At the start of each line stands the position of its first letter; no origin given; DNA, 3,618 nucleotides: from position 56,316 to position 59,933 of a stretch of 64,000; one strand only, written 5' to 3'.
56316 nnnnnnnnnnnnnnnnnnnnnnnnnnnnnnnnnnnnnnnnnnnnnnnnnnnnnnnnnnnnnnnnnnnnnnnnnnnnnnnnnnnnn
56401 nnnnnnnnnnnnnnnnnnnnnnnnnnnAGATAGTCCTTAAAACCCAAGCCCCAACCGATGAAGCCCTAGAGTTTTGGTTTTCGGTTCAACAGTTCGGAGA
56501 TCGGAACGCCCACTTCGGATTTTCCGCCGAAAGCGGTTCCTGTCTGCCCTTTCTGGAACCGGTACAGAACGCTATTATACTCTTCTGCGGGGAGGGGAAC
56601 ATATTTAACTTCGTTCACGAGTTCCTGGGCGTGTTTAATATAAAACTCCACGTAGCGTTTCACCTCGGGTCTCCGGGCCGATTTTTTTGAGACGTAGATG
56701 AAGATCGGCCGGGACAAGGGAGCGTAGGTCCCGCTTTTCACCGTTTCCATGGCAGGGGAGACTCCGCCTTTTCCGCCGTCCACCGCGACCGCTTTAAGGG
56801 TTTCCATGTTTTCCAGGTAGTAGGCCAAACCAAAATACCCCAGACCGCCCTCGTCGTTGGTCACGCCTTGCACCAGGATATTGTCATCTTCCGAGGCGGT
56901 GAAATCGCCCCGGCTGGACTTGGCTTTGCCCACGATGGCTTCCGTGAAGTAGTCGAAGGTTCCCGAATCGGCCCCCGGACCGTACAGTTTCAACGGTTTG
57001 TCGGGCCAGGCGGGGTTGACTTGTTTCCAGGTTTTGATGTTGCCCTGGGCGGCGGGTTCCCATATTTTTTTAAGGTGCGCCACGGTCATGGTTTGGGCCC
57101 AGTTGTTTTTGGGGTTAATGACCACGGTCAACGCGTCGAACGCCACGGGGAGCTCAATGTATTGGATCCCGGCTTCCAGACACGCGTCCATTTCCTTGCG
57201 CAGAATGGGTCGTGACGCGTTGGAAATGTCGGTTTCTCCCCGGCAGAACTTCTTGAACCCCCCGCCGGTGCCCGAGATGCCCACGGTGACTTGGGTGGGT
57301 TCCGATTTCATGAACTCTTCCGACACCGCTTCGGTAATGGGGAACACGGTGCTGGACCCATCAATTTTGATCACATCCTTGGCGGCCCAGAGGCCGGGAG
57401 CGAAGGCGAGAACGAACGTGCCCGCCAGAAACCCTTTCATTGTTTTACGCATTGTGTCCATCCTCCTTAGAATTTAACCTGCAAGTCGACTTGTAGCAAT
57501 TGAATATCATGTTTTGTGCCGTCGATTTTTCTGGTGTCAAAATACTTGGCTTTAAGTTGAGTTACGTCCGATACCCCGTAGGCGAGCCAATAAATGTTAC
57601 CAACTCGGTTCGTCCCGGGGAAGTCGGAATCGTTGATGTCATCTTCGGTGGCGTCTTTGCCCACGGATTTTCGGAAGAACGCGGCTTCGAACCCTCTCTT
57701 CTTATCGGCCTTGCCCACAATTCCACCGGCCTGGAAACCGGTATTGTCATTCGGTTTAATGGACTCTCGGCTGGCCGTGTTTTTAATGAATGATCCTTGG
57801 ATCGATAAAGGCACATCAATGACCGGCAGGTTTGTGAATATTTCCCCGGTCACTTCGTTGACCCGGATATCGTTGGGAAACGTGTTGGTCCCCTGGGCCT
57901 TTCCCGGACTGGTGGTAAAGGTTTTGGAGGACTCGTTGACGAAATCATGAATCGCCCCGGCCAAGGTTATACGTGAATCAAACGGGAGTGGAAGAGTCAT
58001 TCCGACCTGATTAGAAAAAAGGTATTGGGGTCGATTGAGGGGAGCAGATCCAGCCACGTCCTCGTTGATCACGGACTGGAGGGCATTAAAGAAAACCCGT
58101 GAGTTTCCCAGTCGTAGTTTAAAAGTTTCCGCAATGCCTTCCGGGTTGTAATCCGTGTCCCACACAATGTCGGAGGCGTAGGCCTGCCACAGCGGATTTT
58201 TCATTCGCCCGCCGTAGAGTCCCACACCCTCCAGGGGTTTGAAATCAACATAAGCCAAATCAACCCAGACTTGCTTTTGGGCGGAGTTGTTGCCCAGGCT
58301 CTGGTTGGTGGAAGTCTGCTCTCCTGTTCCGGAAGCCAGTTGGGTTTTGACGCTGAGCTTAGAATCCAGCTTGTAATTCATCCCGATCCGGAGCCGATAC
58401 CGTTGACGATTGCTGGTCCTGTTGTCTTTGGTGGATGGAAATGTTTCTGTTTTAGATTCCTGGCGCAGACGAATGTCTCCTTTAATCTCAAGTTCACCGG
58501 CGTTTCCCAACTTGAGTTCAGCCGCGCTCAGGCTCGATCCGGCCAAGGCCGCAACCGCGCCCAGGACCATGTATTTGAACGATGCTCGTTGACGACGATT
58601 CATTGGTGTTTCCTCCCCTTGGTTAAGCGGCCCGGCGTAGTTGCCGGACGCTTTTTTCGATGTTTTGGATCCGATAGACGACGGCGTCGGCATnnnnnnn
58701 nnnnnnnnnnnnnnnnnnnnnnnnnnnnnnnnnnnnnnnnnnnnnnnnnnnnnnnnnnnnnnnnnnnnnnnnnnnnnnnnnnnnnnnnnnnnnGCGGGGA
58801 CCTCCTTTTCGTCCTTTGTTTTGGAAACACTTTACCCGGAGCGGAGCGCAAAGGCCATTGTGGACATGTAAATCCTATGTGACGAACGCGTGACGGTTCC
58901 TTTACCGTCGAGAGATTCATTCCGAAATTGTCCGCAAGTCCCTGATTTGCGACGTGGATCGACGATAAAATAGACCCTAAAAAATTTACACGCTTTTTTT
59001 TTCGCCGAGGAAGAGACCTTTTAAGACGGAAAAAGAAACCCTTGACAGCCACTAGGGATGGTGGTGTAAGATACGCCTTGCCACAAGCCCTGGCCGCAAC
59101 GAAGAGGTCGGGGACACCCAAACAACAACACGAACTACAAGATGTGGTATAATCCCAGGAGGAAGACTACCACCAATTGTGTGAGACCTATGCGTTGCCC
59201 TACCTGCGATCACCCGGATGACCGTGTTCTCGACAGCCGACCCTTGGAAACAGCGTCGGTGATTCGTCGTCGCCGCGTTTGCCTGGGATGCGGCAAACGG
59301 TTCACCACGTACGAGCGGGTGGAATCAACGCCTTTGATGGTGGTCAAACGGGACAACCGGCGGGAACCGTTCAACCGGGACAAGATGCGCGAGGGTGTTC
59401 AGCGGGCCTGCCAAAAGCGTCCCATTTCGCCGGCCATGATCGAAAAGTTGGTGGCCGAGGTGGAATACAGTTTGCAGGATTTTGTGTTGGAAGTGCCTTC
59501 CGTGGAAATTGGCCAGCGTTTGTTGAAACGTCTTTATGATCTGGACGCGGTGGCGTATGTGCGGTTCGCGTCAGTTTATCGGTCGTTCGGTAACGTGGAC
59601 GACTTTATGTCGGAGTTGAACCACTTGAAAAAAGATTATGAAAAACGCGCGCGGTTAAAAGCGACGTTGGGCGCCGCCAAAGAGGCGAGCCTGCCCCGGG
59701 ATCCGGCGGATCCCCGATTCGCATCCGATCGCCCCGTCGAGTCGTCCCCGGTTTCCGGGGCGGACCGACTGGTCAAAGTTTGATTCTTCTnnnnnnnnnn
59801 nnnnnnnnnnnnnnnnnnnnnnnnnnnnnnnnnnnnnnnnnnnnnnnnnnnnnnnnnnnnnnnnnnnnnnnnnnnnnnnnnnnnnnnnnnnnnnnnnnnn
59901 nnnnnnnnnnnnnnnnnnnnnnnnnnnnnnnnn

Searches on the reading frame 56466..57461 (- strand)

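Call 38: search_protein_families(library=pfam, proteins=[window:56466-57461:-], max_evalue=0.00001)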
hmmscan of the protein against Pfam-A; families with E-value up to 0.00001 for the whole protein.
window:56466-57461:- (331 aa): 2 families
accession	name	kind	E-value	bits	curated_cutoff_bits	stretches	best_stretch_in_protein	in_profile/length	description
PF12849.12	PBP_like_2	-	6.1e-36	125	27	1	28-275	7-264/267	PBP superfamily domain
PF12727.12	PBP_like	-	7e-12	45.3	27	1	48-273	2-191/193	PBP superfamily domain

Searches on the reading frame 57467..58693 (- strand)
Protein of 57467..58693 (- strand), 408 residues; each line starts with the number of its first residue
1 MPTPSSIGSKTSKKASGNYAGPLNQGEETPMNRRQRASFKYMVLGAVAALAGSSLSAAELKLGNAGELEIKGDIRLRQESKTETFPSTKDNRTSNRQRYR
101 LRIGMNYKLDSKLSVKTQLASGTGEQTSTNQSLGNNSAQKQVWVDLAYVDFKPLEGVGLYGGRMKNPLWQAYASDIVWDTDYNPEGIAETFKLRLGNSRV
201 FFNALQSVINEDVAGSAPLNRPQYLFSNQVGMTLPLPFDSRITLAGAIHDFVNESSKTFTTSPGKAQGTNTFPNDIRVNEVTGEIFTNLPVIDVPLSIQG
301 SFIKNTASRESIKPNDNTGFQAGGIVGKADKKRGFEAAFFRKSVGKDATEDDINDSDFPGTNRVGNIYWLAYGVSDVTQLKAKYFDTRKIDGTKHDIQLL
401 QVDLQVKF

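Call 38: search_protein_families(library=pfam, proteins=[window:57467-58693:-], max_evalue=0.00001)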
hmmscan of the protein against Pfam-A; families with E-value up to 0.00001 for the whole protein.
window:57467-58693:- (408 aa): 1 family
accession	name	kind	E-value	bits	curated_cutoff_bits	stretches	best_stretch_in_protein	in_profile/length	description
PF16930.11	Porin_5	-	1.1e-37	130.3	22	2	72-260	138-334/535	Putative porin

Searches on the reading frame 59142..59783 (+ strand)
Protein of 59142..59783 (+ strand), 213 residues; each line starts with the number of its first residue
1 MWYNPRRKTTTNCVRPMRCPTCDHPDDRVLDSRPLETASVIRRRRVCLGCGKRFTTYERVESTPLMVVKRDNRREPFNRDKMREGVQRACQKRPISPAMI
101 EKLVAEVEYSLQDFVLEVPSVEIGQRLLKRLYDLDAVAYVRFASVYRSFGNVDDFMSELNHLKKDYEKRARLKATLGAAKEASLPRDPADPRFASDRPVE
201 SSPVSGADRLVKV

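Call 38: search_protein_families(library=pfam, proteins=[window:59142-59783:+], max_evalue=0.00001)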
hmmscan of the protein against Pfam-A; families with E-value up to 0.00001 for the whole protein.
window:59142-59783:+ (213 aa): 2 families
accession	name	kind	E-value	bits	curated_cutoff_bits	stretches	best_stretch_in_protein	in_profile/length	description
PF03477.21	ATP-cone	-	4.1e-20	72.6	25.8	1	66-149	2-85/88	ATP cone domain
PF22811.2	Zn_ribbon_NrdR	-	1.2e-19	70.4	27.2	1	17-58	1-42/42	Transcriptional repressor NrdR-like, N-terminal domain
